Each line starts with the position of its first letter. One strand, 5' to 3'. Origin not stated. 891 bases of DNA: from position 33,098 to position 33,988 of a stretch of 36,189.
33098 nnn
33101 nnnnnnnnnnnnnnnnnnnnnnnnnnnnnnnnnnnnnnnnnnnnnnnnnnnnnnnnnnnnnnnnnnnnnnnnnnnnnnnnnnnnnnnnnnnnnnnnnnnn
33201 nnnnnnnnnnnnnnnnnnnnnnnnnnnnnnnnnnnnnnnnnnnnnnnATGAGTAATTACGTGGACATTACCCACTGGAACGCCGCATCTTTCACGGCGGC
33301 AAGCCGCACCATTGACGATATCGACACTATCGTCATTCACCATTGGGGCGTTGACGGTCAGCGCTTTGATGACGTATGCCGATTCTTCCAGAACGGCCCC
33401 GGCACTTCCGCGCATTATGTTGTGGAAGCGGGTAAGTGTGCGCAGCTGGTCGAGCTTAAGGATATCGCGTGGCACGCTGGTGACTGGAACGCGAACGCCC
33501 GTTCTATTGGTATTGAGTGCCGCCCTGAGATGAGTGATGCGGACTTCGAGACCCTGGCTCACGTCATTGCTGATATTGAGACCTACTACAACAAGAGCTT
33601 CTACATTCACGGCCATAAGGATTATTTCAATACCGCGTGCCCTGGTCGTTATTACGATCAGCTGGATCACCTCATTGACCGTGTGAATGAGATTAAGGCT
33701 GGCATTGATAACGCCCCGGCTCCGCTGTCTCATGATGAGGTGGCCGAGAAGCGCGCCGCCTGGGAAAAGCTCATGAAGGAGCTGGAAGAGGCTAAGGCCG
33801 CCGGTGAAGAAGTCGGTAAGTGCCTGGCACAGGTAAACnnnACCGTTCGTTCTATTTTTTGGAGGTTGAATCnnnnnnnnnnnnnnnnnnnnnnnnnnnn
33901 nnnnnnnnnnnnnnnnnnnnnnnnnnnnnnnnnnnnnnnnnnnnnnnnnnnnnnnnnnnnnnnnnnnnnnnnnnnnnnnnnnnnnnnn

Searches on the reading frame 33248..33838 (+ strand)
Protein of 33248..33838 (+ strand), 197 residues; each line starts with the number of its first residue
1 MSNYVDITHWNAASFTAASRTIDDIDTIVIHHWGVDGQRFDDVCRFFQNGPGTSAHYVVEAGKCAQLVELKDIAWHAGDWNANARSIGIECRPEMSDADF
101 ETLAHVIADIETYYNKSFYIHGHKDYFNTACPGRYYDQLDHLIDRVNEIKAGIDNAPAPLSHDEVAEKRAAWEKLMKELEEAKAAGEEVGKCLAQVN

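Call 48: find_related_loci(query=window:33248-33838:+, collection=genome_contigs, flank=3000)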
Query window:33248-33838:+ (197 aa) in genome_contigs; peptide patterns used: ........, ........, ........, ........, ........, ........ (x = any residue, [..] = any of these).
57 stretches matched a pattern; 22 encode a relative of the query (tblastn E <= 1e-3); 22 distinct loci.
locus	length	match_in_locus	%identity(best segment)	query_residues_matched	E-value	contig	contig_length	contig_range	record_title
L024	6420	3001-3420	41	7-152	1e-29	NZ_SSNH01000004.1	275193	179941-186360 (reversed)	Sinomonas susongensis strain A31 Scaffold4, whole genome shotgun sequence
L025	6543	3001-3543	33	18-188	3e-21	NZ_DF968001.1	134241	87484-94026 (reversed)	Fructobacillus ficulneus strain JCM 12225, whole genome shotgun sequence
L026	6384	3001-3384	38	11-133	1e-19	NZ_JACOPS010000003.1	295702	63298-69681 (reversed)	Ruminococcus intestinalis strain NSJ-71 M23_ctg003, whole genome shotgun sequence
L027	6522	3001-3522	32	20-188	2e-19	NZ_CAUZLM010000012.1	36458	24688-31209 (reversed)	Fructobacillus evanidus strain LMG 32999 isolate LMG 32999 contig00012, whole genome shotgun sequence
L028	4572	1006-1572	29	8-176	3e-18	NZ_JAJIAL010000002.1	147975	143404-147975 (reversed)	Fructobacillus cardui strain TMW 2.2452 2, whole genome shotgun sequence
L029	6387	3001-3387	39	11-129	2e-16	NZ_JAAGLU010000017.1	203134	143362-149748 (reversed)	Streptomyces sp. SID12501 NODE_17_length_203134_cov_54.1416_ID_33/0, whole genome shotgun sequence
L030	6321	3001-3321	40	11-110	7e-16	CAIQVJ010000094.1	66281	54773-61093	MAG: uncultured proteobacterium isolate KTt_bin-1053 genome assembly, contig: bin-1053:094/137, whole genome shotgun seq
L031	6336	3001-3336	41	11-115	1e-14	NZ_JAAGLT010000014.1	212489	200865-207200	Streptomyces sp. SID12488 NODE_14_length_212489_cov_61.8953_ID_27/0, whole genome shotgun sequence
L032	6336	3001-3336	39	11-115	2e-14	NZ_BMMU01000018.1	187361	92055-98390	Streptomyces lacrimifluminis strain CGMCC 4.7272 sequence018, whole genome shotgun sequence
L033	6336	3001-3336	39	11-115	3e-14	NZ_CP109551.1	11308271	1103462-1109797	Streptomyces sp. NBC_01390 chromosome, complete genome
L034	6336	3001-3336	40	11-115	1e-13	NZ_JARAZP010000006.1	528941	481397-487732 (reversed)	Streptomyces turgidiscabies strain ATCC 700248 NODE_6_length_528941_cov_19.284244, whole genome shotgun sequence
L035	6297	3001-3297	33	11-121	1e-13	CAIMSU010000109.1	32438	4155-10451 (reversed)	MAG: uncultured proteobacterium isolate Umea1p3_bin-980 genome assembly, contig: bin-980:109/375, whole genome shotgun s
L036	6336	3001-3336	41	11-115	2e-13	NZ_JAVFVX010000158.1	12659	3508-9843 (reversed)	Streptomyces sp. ADMS NODE_158_length_12659_cov_43.437480, whole genome shotgun sequence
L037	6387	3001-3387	38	11-129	7e-13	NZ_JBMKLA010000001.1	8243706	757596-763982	Streptomyces echiniscabiei strain WI04-05B 1, whole genome shotgun sequence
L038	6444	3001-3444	35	10-142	2e-12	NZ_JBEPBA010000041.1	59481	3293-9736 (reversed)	Streptomyces sp. NPDC001137 NPDC001137_3_G5.ctg-0041, whole genome shotgun sequence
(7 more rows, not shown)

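Call 84: search_dna_similar(query=window:33248-33838:+, collection=phages, mode=protein, max_rows=8)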
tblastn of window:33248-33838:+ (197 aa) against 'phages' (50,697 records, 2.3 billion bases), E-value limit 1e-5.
Records with a match: 217; places in all: 217; records where one place covers at least 80% of the query: 2.
Best place of each record, by identity: <60% 217.
By first word of the organism name: Arthrobacter 188; Leuconostoc 10; Propionibacterium 7; Glutamicibacter 2; Caudovirus 2; Rothia 2; Bacteriophage 2; Streptococcus 1; TM7 1; Bifidobacterium 1; and 1 more.
By host as written in the record: Arthrobacter sp. ATCC 21022 160; Arthrobacter globiformis B-2979 8; Arthrobacter sp. (ATCC 21022) 7; Propionibacterium freudenreichii TL110 7; Arthrobacter globiformis NRRL B-2979 SEA 5; - 4; Arthrobacter sp. ATCC21022 2; Arthrobacter sulfureus NRRL B-14730 2; and 14 more.
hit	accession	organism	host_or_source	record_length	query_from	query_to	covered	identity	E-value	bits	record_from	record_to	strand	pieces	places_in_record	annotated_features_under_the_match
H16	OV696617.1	Glutamicibacter phage Voltaire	French washed-rind cheese surface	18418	29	152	63%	55.6%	2e-36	139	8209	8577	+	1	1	N-acetylmuramoyl-L-alanine amidase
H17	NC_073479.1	Glutamicibacter phage Voltaire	French washed-rind cheese surface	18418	29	152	63%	55.6%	2e-36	139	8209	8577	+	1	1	N-acetylmuramoyl-L-alanine amidase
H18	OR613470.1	Arthrobacter phage Tillums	Arthrobacter globiformis B-2979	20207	29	167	71%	47.1%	5e-31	124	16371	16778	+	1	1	26: endolysin, N-acetylmuramoyl-L-alanine amidase domain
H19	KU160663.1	Arthrobacter phage Rings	Arthrobacter sp. ATCC 21022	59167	1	150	76%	40.3%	2e-20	94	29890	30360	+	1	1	41: endolysin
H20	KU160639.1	Arthrobacter phage Anansi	Arthrobacter sp. ATCC 21022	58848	1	150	76%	40.3%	2e-20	94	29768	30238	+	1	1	42: endolysin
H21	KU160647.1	Arthrobacter phage Gorgeous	Arthrobacter sp. ATCC 21022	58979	1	150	76%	40.3%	2e-20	94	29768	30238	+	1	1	42: endolysin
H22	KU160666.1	Arthrobacter phage SorJuana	Arthrobacter sp. ATCC 21022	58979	1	150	76%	40.3%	2e-20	94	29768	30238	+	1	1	42: endolysin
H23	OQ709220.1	Arthrobacter phage Inked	Arthrobacter sp. ATCC 21022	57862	5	159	79%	38.6%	8e-14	74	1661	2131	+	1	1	4: endolysin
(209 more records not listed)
